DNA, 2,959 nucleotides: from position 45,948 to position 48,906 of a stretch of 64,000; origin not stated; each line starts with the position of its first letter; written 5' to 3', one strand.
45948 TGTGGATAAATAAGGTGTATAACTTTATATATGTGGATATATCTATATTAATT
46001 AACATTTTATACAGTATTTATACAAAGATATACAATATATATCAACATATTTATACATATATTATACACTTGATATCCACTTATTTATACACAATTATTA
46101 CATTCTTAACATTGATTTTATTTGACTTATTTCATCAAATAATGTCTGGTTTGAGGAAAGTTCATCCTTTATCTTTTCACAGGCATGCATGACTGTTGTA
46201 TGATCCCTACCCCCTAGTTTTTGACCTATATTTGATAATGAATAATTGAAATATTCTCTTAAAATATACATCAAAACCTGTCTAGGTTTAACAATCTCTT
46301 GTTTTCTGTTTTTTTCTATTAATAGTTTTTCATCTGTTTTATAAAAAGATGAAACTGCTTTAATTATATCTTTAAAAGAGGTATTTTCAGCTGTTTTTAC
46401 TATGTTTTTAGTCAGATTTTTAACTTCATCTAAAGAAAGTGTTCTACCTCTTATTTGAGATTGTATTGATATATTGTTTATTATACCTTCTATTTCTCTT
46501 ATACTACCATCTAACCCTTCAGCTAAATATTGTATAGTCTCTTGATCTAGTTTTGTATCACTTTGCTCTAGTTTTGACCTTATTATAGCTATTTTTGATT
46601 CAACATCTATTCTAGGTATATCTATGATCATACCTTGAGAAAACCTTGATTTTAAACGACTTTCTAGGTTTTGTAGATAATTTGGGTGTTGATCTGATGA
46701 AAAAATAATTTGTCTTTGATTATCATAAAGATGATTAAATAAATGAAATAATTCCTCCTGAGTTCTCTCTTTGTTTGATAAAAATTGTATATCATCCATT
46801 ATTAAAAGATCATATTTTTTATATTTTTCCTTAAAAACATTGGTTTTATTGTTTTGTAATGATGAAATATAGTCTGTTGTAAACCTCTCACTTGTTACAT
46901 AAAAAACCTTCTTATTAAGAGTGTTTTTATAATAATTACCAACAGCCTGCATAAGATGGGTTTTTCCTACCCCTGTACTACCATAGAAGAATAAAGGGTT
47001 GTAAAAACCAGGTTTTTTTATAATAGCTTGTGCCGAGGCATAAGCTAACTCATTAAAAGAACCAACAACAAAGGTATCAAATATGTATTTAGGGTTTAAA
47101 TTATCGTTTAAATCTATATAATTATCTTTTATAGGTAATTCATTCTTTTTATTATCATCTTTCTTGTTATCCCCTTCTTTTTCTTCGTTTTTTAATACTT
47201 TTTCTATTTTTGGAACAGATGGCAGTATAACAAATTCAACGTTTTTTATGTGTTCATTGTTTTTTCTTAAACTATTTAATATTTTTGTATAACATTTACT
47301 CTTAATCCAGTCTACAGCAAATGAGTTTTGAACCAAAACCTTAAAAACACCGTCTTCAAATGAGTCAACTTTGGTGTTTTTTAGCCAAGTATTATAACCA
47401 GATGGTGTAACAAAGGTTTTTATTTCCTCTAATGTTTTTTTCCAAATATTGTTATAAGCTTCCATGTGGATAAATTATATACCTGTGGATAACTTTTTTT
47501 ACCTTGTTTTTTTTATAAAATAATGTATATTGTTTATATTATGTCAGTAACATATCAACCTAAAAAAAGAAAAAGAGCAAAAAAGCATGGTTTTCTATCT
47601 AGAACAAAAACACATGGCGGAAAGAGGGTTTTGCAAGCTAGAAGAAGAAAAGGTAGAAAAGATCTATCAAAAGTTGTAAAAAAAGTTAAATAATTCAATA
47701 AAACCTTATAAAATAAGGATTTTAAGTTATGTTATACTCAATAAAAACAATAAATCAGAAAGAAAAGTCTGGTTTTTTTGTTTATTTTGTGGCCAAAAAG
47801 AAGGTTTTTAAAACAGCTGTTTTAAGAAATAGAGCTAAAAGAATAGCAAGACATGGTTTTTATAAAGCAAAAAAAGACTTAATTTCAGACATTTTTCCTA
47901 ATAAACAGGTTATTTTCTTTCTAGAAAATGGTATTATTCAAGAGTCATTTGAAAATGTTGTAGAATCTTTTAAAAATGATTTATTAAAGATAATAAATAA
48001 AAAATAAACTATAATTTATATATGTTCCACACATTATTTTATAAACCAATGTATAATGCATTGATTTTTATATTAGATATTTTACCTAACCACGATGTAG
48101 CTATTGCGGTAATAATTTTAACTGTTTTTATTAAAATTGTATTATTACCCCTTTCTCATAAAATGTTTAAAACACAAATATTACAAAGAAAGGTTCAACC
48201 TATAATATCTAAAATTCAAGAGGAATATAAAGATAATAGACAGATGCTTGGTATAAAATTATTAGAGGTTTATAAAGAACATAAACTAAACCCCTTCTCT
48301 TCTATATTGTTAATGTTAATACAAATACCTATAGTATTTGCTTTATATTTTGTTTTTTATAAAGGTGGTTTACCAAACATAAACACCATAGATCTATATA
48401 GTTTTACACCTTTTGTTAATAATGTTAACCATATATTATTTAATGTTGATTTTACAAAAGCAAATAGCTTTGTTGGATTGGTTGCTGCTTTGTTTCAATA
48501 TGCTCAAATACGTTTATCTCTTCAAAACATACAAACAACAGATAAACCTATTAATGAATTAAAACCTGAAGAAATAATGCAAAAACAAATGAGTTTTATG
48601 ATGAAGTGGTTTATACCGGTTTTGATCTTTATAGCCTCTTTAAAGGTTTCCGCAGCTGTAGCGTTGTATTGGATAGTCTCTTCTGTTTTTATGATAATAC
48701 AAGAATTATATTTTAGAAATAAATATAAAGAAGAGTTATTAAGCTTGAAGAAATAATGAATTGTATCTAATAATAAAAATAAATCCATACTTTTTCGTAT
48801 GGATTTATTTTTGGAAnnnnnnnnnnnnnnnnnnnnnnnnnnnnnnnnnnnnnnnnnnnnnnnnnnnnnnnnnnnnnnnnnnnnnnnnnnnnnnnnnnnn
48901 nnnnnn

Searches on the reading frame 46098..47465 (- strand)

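Call 35: search_protein_families(library=pfam, proteins=[window:46098-47465:-], max_evalue=0.01)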
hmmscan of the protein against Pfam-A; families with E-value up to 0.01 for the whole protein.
window:46098-47465:- (455 aa): 14 families
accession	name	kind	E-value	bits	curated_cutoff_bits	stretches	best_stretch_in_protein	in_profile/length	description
PF00308.24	Bac_DnaA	-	3.6e-62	209.8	23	1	123-282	1-162/162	Bacterial DnaA ATPAse domain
PF08299.17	Bac_DnaA_C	-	2.6e-26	91.9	31.5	1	365-432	2-69/69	Bacterial dnaA protein helix-turn-helix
PF11638.13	DnaA_N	-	8.7e-12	45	24.6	1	5-66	1-63/65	DnaA N-terminal domain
PF01695.23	IstB_IS21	-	1.4e-09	38.2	24.1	1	158-257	95-193/238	IstB-like ATP binding protein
PF00004.35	AAA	-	8.1e-09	36.5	21.2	1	159-274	2-126/131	ATPase family associated with various cellular activities (AAA)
PF13173.12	AAA_14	-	6.1e-08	33.2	27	1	157-276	4-116/129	AAA domain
PF07728.20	AAA_5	-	8.3e-05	23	22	0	158-197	2-38/139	AAA domain (dynein-related subfamily)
PF00910.28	RNA_helicase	-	0.00018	22.4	21.5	1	159-236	2-65/105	RNA helicase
PF13401.12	AAA_22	-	0.001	19.9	27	0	158-195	8-44/130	AAA domain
PF01637.24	ATPase_2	-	0.0012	19.2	33.2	1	154-255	19-114/225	ATPase domain predominantly from Archaea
PF00225.29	Kinesin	-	0.0037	16.8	29.3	1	92-224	7-145/327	Kinesin motor domain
PF12775.13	AAA_7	-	0.0043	17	25.8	1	156-248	34-131/181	P-loop containing dynein motor region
PF25201.1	nSTAND6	-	0.0089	16.5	27.7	0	155-194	18-57/148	Novel STAND NTPase 6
PF03969.22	AFG1_ATPase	-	0.0097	15.3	27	0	156-175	62-81/361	AFG1-like ATPase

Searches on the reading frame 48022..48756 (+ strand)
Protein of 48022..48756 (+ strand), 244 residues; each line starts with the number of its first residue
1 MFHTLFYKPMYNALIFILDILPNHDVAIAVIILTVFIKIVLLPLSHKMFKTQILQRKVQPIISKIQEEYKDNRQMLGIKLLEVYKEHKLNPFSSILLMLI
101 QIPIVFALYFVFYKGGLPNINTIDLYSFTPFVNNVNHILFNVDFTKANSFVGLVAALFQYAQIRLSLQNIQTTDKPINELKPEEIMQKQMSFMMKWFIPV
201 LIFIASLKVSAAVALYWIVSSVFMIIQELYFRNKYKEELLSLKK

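Call 9: search_protein_families(library=pfam, proteins=[window:48022-48756:+], max_evalue=0.01)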
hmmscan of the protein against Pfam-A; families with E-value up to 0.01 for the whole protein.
window:48022-48756:+ (244 aa): 1 family
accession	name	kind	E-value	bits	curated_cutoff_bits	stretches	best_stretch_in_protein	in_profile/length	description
PF02096.25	60KD_IMP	-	3e-37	128.5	35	1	27-232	2-162/163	60Kd inner membrane protein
